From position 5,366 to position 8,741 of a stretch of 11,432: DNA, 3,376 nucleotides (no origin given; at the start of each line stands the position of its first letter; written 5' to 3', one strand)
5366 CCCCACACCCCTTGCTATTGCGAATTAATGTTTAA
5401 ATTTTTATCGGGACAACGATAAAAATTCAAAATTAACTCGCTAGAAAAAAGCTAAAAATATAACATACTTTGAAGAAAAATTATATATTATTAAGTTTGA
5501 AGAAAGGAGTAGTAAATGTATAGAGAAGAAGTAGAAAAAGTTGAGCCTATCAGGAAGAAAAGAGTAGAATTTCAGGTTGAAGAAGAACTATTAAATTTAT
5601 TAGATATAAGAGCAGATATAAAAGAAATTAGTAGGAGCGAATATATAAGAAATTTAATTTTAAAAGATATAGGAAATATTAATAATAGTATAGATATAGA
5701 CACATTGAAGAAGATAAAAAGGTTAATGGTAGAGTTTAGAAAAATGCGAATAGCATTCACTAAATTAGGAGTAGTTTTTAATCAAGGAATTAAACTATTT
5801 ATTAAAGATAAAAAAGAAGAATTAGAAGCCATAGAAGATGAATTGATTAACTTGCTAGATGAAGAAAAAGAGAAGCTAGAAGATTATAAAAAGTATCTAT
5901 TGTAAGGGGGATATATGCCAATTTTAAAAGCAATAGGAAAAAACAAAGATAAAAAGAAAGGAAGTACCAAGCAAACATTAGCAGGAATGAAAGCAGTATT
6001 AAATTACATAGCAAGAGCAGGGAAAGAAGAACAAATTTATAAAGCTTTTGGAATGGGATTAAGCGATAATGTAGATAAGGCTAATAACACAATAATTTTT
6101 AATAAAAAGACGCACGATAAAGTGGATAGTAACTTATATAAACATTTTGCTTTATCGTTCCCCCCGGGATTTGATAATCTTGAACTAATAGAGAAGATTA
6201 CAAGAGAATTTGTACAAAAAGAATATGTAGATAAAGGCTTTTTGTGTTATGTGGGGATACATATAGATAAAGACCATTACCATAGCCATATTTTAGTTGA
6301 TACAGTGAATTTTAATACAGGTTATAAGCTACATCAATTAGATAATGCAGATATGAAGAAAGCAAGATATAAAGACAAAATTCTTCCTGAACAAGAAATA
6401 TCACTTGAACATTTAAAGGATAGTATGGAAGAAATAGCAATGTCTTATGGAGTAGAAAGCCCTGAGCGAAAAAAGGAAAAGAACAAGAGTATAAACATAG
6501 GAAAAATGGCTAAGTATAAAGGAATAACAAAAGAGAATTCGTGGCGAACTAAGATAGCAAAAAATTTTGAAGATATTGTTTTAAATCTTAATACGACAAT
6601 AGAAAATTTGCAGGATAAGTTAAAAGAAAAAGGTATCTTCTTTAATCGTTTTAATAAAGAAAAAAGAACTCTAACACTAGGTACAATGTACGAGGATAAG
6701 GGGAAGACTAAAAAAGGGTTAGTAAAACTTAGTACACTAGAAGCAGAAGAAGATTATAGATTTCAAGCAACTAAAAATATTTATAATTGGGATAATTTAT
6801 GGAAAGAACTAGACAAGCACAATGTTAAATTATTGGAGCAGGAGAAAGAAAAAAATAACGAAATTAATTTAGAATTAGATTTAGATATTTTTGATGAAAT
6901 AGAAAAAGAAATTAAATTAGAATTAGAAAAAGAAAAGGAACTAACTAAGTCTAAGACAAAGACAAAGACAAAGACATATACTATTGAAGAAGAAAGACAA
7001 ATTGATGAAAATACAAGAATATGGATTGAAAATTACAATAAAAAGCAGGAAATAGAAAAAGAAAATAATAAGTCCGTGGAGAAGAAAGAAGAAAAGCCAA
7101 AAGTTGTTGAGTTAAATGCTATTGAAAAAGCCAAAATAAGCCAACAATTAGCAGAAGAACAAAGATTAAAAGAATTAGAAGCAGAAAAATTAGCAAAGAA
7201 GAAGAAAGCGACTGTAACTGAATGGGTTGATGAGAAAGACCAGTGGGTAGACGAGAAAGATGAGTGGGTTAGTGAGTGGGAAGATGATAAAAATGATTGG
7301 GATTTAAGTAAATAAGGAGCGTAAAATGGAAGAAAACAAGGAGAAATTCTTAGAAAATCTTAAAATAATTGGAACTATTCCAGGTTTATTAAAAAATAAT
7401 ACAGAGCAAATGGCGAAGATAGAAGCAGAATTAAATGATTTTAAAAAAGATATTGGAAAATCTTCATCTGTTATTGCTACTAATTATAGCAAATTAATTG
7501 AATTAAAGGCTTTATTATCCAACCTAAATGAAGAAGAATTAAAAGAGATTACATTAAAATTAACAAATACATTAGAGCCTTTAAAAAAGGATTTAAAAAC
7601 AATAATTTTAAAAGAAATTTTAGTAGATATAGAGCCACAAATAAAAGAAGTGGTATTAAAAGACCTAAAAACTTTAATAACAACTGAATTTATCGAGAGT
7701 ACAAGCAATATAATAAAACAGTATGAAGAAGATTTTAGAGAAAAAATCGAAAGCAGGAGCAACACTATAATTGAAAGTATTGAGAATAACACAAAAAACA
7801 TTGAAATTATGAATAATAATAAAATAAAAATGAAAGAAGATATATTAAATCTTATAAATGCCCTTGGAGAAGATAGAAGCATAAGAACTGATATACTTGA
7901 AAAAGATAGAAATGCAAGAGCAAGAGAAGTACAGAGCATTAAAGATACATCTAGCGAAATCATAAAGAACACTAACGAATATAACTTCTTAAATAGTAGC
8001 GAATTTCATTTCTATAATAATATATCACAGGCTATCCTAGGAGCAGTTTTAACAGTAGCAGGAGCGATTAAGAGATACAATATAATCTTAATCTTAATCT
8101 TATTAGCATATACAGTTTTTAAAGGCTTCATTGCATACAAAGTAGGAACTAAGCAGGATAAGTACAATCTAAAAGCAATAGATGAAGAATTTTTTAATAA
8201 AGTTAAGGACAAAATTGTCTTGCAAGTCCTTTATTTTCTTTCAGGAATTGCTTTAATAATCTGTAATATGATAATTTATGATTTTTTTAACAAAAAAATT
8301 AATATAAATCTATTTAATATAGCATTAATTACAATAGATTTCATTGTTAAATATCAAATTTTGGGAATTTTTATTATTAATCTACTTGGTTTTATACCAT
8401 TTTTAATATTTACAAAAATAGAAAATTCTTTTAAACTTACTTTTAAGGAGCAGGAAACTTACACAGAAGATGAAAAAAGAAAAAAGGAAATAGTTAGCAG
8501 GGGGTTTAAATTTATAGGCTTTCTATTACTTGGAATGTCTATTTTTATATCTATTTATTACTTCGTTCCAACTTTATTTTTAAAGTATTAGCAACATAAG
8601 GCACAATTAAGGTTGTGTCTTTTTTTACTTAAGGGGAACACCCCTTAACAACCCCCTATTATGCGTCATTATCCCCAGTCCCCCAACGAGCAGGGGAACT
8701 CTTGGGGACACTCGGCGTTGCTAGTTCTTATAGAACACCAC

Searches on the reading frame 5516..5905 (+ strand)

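Call 29: search_protein_families(library=pfam, proteins=[window:5516-5905:+], max_evalue=0.01)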
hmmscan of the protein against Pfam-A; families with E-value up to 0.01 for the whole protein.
window:5516-5905:+ (129 aa): 1 family
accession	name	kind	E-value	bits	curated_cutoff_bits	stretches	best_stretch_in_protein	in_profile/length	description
PF21983.2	NikA-like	-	0.00097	19.7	27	1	13-71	3-62/72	Mobilization protein NikA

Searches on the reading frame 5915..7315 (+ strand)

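Call 29: search_protein_families(library=pfam, proteins=[window:5915-7315:+], max_evalue=0.01)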
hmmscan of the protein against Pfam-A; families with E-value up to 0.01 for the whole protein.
window:5915-7315:+ (466 aa): 1 family
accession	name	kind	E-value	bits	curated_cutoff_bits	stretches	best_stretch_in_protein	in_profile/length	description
PF03432.20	Relaxase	-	1.1e-16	61.7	24.6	1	31-149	1-118/132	MobA/VirD2-like, nuclease domain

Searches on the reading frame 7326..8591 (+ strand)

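Call 29: search_protein_families(library=pfam, proteins=[window:7326-8591:+], max_evalue=0.01)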
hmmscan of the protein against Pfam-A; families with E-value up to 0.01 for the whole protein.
window:7326-8591:+ (421 aa): 1 family
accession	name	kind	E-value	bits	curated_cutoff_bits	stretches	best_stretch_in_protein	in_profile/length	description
PF18142.6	SLATT_fungal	-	0.0078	16.7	26.5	0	233-279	25-72/121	SMODS and SLOG-associating 2TM effector domain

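Call 31: search_protein_families(library=ncbifam, proteins=[window:7326-8591:+], max_evalue=0.01)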
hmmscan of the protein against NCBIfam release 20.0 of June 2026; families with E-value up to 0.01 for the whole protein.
window:7326-8591:+ (421 aa): 0 families

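Call 69: search_protein_families(library=phrogs, proteins=[window:7326-8591:+], max_evalue=0.01)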
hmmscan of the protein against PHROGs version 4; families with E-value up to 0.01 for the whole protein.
window:7326-8591:+ (421 aa): 0 families
